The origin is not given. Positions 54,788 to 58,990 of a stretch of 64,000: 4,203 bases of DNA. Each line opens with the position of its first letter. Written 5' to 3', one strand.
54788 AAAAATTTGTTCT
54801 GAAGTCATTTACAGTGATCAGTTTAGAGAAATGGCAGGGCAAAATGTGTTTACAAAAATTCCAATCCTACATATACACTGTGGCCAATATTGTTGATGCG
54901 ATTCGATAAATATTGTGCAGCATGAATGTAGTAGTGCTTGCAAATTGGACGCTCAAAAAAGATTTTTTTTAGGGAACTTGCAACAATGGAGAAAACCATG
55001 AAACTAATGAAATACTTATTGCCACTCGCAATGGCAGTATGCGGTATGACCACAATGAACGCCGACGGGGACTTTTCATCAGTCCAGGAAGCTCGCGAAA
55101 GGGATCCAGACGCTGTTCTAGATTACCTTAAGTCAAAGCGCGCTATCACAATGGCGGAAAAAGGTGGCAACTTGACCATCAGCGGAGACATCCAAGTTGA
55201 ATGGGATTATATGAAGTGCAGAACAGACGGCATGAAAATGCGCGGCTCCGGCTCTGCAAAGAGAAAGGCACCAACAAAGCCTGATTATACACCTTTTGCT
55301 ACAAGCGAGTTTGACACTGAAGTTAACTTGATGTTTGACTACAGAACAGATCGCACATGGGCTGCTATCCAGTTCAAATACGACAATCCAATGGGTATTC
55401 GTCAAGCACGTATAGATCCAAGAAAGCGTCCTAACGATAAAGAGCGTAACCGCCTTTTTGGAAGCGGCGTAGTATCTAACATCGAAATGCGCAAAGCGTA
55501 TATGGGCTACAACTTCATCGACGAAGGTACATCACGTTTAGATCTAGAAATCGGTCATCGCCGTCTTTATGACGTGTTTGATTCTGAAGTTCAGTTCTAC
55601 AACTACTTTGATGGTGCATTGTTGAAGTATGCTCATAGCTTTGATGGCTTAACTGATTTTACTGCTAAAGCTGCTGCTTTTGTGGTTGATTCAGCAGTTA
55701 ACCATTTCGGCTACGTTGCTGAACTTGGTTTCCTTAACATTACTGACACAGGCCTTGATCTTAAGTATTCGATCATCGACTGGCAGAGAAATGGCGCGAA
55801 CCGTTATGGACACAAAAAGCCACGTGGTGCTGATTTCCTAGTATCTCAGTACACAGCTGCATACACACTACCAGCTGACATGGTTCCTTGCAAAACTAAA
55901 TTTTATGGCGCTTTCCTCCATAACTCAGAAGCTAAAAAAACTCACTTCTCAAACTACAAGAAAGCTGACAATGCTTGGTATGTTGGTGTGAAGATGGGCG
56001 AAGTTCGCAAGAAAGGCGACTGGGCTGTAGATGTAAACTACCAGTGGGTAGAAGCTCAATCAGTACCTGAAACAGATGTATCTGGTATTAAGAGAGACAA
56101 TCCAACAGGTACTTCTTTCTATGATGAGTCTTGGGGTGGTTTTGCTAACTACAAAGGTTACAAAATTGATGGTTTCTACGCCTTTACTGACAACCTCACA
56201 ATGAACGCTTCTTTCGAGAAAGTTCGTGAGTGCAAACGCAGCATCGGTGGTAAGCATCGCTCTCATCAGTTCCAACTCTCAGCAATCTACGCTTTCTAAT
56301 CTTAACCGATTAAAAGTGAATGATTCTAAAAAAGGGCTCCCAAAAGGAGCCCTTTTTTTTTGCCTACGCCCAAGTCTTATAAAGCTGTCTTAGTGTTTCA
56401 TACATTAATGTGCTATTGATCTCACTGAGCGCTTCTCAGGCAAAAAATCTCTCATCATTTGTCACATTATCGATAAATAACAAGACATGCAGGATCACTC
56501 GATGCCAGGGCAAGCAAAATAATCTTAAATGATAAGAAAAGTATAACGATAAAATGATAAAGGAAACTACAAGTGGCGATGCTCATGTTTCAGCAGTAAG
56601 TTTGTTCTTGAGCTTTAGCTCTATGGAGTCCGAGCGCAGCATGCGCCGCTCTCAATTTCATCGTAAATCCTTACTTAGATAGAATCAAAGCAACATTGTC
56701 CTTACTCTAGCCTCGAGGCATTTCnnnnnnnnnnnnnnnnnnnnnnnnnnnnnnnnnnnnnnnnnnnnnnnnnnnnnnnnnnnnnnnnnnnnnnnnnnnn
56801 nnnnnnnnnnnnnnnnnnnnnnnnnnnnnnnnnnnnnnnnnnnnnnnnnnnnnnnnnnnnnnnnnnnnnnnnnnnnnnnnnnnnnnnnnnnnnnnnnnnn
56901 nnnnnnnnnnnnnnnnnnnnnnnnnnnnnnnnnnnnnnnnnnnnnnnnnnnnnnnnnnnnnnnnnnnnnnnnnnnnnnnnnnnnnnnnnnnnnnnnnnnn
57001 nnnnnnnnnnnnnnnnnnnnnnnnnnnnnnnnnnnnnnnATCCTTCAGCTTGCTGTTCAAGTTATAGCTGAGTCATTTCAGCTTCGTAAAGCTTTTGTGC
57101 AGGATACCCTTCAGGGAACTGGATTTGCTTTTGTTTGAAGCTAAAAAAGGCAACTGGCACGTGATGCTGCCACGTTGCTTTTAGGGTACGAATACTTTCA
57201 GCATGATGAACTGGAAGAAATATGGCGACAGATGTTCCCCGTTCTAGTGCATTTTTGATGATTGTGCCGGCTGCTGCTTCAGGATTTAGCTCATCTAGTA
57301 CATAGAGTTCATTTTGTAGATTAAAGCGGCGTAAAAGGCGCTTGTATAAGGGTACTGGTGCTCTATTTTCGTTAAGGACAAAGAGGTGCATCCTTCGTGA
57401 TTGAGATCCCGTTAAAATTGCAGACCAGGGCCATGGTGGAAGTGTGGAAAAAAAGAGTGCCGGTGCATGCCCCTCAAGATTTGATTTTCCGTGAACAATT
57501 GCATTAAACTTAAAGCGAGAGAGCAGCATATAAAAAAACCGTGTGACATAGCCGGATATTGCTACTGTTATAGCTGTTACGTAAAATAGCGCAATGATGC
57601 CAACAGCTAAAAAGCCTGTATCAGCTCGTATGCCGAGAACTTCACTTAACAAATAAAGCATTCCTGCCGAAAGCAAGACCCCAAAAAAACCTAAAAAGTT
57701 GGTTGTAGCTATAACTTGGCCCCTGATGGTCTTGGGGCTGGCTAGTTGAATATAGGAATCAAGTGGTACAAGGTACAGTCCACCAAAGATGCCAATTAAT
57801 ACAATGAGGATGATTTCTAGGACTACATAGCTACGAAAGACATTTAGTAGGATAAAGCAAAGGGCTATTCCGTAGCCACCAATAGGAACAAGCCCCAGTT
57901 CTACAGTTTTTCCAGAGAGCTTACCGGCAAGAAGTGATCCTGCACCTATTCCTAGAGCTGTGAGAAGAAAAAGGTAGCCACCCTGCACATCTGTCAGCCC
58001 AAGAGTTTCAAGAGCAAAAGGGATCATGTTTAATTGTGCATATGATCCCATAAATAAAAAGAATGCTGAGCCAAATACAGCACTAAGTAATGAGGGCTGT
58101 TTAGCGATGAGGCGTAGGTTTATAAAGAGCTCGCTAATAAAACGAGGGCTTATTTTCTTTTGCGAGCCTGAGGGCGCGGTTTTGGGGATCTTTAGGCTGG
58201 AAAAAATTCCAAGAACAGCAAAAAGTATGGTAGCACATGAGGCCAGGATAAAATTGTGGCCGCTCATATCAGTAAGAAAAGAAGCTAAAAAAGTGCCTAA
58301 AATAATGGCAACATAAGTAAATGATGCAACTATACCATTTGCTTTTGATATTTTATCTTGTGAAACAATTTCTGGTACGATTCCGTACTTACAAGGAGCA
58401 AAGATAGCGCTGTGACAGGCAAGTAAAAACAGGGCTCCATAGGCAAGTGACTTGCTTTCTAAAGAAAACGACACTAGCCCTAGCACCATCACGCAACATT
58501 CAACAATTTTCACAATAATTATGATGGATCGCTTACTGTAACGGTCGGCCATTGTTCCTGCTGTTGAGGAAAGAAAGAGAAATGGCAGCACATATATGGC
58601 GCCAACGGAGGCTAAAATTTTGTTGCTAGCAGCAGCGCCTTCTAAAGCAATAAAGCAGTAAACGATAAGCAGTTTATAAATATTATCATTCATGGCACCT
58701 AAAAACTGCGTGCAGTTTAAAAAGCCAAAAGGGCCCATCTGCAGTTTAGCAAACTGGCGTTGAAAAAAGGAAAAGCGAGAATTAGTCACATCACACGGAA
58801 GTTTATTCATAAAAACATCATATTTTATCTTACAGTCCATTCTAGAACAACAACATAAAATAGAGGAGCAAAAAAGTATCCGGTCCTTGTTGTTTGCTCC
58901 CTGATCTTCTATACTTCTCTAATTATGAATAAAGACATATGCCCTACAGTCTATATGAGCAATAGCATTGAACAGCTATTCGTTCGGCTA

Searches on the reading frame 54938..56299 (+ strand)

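Call 92: search_protein_families(library=pfam, proteins=[window:54938-56299:+], max_evalue=0.001)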
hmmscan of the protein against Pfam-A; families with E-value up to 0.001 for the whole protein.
window:54938-56299:+ (453 aa): 1 family
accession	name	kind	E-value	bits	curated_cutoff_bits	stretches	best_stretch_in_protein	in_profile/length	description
PF16930.11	Porin_5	-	0.00018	20.6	22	1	335-426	431-511/535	Putative porin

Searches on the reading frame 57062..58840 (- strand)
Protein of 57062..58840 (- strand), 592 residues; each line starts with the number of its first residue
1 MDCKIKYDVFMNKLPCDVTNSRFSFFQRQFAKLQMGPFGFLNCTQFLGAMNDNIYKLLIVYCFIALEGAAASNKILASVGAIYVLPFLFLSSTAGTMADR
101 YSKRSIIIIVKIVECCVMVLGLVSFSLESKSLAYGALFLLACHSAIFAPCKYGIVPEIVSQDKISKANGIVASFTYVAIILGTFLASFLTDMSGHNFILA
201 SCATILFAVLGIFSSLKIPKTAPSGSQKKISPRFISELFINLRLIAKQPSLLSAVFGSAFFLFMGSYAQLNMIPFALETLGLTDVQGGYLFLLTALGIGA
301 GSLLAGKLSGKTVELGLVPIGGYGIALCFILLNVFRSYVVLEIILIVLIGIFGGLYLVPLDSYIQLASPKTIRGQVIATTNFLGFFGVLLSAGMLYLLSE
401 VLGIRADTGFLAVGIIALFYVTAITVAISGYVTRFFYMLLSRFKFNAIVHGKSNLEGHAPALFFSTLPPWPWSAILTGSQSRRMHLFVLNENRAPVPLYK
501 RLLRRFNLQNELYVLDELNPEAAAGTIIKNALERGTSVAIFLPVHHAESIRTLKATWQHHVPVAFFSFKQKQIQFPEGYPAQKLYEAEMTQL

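Call 92: search_protein_families(library=pfam, proteins=[window:57062-58840:-], max_evalue=0.001)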
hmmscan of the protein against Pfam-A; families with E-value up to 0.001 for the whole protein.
window:57062-58840:- (592 aa): 2 families
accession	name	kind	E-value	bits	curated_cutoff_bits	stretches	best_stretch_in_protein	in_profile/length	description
PF07690.21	MFS_1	-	2.7e-26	92.7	33.4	1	43-391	3-346/347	Major Facilitator Superfamily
PF05977.19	MFS_3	-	1e-16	61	27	1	69-404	40-372/524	Transmembrane secretion effector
